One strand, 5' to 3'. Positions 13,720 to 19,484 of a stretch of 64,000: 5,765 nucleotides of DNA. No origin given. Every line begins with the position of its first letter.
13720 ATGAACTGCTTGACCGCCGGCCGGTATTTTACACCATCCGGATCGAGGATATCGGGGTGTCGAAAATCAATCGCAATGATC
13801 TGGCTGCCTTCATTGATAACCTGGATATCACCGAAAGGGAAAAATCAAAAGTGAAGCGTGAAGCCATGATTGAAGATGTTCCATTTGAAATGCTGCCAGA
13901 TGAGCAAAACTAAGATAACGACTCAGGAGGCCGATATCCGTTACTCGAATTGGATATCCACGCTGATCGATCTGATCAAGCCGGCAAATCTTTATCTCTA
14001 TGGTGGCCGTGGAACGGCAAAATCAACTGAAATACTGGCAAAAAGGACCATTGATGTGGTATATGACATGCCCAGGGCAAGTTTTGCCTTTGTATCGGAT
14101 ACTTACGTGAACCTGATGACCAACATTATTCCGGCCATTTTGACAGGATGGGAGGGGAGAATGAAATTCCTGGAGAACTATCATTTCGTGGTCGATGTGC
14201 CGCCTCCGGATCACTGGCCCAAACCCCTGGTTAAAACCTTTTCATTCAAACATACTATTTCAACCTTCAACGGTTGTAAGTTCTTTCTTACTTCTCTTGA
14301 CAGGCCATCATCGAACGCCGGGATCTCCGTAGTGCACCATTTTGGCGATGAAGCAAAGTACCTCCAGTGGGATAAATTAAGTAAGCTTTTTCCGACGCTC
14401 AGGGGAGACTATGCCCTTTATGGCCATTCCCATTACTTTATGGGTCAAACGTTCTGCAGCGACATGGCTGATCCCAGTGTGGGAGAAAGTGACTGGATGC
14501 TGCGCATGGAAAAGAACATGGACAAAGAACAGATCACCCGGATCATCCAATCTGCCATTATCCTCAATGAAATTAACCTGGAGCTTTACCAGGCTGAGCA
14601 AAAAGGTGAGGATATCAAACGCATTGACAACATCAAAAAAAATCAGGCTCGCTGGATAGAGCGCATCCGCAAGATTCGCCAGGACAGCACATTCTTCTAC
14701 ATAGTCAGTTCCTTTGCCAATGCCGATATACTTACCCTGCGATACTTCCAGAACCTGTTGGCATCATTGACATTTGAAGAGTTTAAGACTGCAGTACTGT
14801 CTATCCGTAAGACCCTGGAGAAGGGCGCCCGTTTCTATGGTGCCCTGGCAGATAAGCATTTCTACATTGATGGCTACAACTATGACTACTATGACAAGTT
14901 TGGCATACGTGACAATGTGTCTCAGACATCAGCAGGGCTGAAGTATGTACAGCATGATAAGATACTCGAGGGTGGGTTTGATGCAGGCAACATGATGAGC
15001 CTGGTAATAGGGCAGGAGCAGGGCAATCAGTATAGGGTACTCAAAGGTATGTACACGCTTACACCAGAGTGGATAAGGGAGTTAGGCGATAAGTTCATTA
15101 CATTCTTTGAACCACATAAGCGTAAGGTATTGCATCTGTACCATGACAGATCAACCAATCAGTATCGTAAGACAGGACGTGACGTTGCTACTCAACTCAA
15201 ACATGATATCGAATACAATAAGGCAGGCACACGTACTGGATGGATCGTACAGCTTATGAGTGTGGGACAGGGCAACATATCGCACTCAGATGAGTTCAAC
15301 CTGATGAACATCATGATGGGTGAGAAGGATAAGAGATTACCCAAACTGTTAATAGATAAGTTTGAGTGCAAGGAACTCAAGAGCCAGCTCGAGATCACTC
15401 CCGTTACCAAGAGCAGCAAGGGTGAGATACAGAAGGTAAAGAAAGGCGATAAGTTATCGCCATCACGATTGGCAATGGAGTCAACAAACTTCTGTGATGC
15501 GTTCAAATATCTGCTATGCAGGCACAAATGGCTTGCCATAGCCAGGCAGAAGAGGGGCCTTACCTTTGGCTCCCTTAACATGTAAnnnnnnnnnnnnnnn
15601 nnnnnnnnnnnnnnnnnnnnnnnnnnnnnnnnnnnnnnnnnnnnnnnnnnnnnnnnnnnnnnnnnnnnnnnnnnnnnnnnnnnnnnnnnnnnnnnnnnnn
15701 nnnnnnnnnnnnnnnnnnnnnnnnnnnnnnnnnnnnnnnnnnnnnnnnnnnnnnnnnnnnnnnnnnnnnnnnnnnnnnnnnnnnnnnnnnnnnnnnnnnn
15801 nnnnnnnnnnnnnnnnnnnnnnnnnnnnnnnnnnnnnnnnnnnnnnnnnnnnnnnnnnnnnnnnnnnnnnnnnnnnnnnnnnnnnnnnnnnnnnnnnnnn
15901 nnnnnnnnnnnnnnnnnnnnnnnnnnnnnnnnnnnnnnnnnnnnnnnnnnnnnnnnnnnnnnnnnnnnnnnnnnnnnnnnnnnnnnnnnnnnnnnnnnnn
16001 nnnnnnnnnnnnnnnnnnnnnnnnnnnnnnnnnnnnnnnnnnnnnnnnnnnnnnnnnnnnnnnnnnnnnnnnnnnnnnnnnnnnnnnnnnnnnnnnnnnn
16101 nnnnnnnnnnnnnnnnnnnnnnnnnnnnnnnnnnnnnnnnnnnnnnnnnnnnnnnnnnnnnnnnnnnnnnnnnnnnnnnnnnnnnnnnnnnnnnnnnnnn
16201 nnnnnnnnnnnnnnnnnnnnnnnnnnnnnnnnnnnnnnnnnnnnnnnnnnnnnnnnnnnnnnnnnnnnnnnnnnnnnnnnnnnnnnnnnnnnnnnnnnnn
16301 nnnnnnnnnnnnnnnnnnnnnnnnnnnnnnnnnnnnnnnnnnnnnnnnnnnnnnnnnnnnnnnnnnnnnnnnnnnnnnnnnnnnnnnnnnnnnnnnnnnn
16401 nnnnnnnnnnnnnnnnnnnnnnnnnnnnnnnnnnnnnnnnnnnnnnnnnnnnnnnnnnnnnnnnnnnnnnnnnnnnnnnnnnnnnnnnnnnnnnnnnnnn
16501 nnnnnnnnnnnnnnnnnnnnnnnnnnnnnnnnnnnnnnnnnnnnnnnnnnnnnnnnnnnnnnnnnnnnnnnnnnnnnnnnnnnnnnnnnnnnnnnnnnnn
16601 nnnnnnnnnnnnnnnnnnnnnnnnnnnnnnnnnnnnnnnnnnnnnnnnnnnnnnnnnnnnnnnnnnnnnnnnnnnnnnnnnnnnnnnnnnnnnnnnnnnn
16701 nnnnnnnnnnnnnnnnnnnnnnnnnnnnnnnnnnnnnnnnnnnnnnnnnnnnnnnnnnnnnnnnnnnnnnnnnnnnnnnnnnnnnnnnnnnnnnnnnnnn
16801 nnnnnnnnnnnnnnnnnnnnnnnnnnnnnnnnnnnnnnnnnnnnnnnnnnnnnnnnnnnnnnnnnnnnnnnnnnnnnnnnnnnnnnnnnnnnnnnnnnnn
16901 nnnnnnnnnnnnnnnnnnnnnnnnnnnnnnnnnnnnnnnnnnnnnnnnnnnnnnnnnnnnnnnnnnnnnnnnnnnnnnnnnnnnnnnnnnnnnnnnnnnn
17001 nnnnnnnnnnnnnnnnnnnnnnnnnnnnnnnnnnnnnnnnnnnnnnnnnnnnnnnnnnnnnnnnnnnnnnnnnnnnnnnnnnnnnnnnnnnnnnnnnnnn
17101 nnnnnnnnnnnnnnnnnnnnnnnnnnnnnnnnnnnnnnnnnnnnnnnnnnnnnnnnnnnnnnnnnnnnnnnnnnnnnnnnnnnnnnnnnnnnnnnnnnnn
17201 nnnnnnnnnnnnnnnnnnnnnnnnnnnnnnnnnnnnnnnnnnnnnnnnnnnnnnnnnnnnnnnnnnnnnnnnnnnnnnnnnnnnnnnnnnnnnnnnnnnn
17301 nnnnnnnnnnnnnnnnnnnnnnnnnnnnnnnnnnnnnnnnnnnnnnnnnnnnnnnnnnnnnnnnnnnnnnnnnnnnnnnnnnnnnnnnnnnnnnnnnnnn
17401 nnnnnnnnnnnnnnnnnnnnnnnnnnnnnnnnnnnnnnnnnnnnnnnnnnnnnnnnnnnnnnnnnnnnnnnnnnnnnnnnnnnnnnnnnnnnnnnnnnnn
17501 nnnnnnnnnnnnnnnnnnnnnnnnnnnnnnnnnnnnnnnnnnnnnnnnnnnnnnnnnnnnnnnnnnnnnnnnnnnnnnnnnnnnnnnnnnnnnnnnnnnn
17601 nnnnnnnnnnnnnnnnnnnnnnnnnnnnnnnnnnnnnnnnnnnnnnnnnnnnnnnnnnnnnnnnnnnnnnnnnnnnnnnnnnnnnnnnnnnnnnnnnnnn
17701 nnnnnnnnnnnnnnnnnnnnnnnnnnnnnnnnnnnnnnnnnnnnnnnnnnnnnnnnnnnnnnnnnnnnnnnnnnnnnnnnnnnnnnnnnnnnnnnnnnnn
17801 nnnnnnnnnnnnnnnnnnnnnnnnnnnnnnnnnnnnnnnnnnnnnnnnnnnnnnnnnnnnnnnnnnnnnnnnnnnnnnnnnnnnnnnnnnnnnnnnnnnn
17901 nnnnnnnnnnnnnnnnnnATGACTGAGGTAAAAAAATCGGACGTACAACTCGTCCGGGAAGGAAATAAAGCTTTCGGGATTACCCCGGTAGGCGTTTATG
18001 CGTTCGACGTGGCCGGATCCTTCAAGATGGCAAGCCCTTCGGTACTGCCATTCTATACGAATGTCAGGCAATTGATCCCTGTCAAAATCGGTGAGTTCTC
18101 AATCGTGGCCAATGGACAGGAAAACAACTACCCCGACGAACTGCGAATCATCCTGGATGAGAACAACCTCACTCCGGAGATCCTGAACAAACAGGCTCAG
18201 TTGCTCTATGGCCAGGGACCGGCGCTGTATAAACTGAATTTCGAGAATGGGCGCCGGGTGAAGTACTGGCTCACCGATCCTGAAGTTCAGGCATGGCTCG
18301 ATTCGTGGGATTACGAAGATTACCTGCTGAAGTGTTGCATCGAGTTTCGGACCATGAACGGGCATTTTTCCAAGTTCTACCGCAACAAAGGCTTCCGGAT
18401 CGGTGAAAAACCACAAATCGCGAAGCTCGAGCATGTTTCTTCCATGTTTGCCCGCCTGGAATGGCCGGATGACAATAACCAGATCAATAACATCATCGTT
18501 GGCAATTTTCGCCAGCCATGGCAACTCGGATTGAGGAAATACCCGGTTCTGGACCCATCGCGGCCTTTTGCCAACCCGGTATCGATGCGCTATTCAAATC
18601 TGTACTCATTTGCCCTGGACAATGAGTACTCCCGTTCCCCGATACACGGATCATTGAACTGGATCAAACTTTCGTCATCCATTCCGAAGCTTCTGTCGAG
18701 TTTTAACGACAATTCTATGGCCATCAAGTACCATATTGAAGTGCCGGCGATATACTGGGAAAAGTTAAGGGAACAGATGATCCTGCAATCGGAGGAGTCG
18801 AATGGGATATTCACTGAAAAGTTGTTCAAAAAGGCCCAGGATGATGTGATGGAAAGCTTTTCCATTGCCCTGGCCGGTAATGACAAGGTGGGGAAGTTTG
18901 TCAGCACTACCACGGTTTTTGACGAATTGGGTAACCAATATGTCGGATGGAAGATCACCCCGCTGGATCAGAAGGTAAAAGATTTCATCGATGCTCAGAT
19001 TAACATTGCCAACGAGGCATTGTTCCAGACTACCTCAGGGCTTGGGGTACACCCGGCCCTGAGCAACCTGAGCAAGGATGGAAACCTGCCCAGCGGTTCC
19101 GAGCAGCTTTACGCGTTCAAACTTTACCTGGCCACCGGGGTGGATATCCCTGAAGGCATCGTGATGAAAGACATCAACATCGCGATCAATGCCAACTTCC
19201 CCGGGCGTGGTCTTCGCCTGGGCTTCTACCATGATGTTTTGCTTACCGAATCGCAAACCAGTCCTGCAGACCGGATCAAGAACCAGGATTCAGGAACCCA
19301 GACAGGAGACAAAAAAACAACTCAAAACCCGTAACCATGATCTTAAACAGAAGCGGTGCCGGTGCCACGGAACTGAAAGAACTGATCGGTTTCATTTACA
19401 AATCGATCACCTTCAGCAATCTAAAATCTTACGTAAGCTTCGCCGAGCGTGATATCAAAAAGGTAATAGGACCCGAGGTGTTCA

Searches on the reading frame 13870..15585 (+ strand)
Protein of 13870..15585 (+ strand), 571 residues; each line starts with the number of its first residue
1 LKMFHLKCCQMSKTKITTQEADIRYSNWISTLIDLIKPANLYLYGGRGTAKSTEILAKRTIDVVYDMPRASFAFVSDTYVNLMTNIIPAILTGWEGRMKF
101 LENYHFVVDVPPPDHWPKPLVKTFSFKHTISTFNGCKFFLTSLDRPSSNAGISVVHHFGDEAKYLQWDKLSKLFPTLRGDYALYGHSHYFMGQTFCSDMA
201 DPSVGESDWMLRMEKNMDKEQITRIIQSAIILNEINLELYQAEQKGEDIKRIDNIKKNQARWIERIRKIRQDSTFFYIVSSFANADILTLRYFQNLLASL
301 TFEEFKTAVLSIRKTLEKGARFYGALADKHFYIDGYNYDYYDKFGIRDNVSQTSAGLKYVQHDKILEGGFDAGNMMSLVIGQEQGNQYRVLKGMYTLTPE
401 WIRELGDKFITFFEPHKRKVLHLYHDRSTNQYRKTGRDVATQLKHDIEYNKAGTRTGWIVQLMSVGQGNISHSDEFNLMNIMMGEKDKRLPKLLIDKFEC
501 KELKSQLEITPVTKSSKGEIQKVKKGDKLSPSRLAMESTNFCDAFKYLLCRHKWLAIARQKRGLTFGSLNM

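Call 56: search_protein_families(library=pfam, proteins=[window:13870-15585:+], max_evalue=0.01)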
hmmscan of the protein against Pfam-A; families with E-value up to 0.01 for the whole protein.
window:13870-15585:+ (571 aa): 0 families

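Call 96: search_protein_families(library=phrogs, proteins=[window:13870-15585:+], max_evalue=0.001)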
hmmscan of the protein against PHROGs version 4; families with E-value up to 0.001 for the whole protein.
window:13870-15585:+ (571 aa): 0 families

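Call 97: search_solved_structures(query=window:13870-15582:+, max_evalue=1)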
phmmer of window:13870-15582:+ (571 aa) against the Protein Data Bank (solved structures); distinct sequences matched with E-value up to 1: 2.
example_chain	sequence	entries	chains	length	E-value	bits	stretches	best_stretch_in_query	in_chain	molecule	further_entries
8wb4_D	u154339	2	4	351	0.46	12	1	126-186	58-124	Photosystem II D2 protein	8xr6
9t5t_D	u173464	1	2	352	0.7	11.5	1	130-186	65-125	Photosystem II D2 protein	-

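Call 98: search_protein_families(library=pfam, proteins=[window:13870-15585:+], max_evalue=1)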
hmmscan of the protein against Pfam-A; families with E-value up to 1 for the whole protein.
window:13870-15585:+ (571 aa): 0 families

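Call 99: search_dna_similar(query=window:13870-15582:+, collection=phages, mode=protein, max_evalue=0.001, max_rows=10)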
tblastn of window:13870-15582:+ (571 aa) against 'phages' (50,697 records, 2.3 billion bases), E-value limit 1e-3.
Records with a match: 48; places in all: 48; records where one place covers at least 80% of the query: 48.
Best place of each record, by identity: <60% 48.
By first word of the organism name: Porphyromonas 18; Flavobacterium 13; Cellulophaga 9; Bacteriophage 3; Polaribacter 2; Microcystis 2; Bacteroides 1.
By host as written in the record: Cellulophaga sp. HaHaR_3_176 9; - 3; Flavobacterium sp. LMO6 2; Flavobacterium psychrophilum MH1 2; Flavobacterium psychrophilum T23 2; Flavobacterium psychrophilum A2 2; Flavobacterium psychrophilum strain MH1 2; Porphyromonas gingivalis ATCC 49417 2; and 22 more.
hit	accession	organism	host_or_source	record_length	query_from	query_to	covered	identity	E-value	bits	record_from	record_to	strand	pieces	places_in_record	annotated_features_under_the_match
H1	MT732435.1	Cellulophaga phage Ingeline_1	Cellulophaga sp. HaHaR_3_176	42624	5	568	99%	45.0%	6e-153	491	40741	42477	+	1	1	hypothetical protein (x2)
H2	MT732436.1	Cellulophaga phage Ingeline_2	Cellulophaga sp. HaHaR_3_176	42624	5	568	99%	45.0%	6e-153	491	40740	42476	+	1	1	hypothetical protein (x2)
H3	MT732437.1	Cellulophaga phage Ingeline_3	Cellulophaga sp. HaHaR_3_176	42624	5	568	99%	45.0%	6e-153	491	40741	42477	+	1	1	hypothetical protein (x2)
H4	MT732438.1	Cellulophaga phage Ingeline_4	Cellulophaga sp. HaHaR_3_176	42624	5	568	99%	45.0%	6e-153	491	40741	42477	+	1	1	hypothetical protein (x2)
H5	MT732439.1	Cellulophaga phage Ingeline_5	Cellulophaga sp. HaHaR_3_176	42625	5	568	99%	45.0%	6e-153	491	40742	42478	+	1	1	hypothetical protein (x2)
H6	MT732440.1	Cellulophaga phage Ingeline_6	Cellulophaga sp. HaHaR_3_176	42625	5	568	99%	45.0%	6e-153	491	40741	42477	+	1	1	hypothetical protein (x2)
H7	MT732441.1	Cellulophaga phage Ingeline_7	Cellulophaga sp. HaHaR_3_176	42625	5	568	99%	45.0%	6e-153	491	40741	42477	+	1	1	hypothetical protein (x2)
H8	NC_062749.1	Cellulophaga phage Ingeline_1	Cellulophaga sp. HaHaR_3_176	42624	5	568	99%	45.0%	6e-153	491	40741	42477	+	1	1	hypothetical protein (x2)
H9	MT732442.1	Cellulophaga phage Ingeline_8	Cellulophaga sp. HaHaR_3_176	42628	5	568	99%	45.0%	6e-153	491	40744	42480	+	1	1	hypothetical protein (x2)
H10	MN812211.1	Flavobacterium phage vB_FspS_laban6-1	Flavobacterium sp. LMO6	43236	3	555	97%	45.0%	4e-149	480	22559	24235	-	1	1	hypothetical protein (x2)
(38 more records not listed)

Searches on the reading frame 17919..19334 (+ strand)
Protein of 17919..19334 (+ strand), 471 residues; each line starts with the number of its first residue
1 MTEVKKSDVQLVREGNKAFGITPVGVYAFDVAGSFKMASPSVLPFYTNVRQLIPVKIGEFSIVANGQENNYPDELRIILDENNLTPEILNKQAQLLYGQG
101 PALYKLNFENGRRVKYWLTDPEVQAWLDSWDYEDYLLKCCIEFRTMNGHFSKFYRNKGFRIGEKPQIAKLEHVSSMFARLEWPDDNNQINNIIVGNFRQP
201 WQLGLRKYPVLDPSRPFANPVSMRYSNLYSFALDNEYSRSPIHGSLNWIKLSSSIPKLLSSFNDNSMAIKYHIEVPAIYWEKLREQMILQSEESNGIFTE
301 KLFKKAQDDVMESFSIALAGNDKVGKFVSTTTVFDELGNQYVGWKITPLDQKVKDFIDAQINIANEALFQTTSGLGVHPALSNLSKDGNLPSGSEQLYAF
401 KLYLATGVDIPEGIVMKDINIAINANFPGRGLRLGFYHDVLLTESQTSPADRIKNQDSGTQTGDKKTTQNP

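Call 96: search_protein_families(library=phrogs, proteins=[window:17919-19334:+], max_evalue=0.001)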
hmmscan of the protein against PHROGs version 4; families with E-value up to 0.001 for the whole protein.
window:17919-19334:+ (471 aa): 1 family
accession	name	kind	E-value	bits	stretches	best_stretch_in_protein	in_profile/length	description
phrog_22277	-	unknown function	2.9e-77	261.2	1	56-457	47-454/456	-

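Call 98: search_protein_families(library=pfam, proteins=[window:17919-19334:+], max_evalue=1)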
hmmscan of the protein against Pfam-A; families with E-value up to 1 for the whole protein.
window:17919-19334:+ (471 aa): 1 family
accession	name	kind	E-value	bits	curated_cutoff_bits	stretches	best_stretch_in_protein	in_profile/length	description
PF13292.11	DXP_synthase_N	-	0.064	12.9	21.2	1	257-343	163-244/274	1-deoxy-D-xylulose-5-phosphate synthase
